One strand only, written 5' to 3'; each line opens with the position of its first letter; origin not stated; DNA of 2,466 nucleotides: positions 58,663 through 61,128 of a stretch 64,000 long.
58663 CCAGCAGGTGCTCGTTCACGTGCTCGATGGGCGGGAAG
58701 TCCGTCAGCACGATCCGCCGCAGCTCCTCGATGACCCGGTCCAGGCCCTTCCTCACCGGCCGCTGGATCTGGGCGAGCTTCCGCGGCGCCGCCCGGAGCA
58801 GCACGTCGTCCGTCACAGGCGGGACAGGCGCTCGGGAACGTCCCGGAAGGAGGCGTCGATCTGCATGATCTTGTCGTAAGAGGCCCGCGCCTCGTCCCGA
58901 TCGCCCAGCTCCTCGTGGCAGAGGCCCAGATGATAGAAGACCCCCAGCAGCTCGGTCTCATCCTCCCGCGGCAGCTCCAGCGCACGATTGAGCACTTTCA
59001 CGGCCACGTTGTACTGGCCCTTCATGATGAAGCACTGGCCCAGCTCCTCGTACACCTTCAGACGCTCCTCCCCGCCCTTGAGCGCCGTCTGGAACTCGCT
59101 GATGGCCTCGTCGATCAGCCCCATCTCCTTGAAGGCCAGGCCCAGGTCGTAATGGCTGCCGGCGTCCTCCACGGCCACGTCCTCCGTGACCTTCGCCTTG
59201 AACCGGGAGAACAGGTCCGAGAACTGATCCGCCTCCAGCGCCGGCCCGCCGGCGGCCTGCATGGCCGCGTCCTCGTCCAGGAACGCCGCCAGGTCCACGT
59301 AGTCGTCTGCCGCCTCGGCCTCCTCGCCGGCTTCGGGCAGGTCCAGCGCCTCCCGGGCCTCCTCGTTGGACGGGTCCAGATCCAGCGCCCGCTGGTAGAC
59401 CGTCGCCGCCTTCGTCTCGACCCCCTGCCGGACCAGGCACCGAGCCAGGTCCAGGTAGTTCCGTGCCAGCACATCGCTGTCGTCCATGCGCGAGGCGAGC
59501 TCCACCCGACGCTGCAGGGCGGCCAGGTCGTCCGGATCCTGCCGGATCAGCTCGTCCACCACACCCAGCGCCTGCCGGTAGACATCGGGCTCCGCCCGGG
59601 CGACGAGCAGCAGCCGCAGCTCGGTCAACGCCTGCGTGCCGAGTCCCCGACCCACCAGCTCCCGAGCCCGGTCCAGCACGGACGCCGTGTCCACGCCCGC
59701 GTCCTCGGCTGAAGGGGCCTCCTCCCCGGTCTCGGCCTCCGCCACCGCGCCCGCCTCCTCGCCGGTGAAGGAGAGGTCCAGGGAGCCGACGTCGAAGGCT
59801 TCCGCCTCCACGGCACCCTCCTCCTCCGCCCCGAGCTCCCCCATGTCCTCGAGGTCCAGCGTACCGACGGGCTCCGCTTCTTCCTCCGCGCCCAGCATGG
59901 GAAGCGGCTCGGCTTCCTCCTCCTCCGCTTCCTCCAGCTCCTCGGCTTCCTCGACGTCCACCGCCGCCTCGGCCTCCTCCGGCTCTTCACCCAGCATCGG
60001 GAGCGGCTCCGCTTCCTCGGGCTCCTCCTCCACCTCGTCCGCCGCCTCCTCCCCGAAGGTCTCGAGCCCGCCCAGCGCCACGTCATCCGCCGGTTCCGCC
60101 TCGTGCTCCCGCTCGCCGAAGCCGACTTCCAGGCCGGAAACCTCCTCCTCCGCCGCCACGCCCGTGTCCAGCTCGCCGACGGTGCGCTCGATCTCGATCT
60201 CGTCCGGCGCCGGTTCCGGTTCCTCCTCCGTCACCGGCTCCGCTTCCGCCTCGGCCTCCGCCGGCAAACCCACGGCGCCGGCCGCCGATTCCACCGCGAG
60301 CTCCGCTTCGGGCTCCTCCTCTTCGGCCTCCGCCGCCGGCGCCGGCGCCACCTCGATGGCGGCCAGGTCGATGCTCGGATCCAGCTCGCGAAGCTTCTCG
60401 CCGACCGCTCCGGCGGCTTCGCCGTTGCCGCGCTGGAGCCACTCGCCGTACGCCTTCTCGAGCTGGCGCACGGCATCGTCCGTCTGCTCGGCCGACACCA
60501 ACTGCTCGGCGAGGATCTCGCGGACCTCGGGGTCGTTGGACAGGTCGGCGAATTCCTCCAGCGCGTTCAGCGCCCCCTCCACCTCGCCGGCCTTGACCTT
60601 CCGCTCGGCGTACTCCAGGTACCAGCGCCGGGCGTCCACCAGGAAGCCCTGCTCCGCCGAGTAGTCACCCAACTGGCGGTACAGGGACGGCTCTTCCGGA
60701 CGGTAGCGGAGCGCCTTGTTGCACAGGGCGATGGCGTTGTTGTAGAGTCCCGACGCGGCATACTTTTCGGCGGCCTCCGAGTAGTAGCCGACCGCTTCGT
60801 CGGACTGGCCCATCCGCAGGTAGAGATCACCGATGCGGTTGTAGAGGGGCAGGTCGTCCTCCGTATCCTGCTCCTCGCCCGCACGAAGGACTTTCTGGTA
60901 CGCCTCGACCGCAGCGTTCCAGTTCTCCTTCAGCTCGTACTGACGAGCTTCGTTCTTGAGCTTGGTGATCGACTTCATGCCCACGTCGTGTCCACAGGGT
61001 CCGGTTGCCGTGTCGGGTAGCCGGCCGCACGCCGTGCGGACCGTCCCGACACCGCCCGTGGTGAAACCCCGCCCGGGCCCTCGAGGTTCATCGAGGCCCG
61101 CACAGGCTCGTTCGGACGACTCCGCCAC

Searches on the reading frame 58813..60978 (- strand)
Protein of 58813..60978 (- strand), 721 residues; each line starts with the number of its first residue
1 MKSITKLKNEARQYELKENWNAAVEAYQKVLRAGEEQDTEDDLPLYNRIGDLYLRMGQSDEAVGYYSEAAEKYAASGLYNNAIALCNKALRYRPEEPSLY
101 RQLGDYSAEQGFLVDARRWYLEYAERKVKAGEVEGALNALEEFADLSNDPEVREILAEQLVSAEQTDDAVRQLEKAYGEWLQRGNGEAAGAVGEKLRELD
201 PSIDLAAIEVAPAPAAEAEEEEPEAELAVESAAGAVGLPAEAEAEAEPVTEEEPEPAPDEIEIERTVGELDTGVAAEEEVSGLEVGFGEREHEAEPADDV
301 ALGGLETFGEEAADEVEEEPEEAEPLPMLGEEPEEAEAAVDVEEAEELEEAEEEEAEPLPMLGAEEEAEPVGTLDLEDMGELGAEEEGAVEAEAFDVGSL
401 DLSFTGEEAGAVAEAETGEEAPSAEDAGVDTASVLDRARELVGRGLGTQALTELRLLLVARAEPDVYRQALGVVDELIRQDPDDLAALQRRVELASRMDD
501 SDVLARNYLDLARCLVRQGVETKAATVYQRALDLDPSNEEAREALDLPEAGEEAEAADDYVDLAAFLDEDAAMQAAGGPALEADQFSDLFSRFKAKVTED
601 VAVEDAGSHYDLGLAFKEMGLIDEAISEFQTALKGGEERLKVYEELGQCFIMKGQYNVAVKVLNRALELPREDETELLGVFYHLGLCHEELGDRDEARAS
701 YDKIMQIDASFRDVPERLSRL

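Call 47: find_encoding_contigs(protein=window:58813-60978:-, flank=10000, max_places=3)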
Protein window:58813-60978:- (721 aa): 1 contig read that carries it; 1 place shown.
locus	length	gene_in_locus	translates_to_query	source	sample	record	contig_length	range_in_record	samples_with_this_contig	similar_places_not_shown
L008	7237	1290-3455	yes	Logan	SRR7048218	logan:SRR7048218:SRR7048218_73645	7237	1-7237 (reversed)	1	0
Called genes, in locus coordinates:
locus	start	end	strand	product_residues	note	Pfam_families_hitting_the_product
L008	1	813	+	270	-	?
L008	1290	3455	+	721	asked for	PF00515:TPR_1 (faint), PF07719:TPR_2 (faint), PF10602:RPN7 (faint), PF12895:ANAPC3 (faint), PF13174:TPR_6 (faint), PF13176:TPR_7 (faint), PF13181:TPR_8 (faint), PF13424:TPR_12 (weak), +7 more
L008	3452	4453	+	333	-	PF00348:polyprenyl_synt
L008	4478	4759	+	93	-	-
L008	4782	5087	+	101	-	PF02416:TatA_B_E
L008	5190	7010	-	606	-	PF13623:SurA_N_2, PF13624:SurA_N_3, PF13145:Rotamase_2, PF13616:Rotamase_3, PF00639:Rotamase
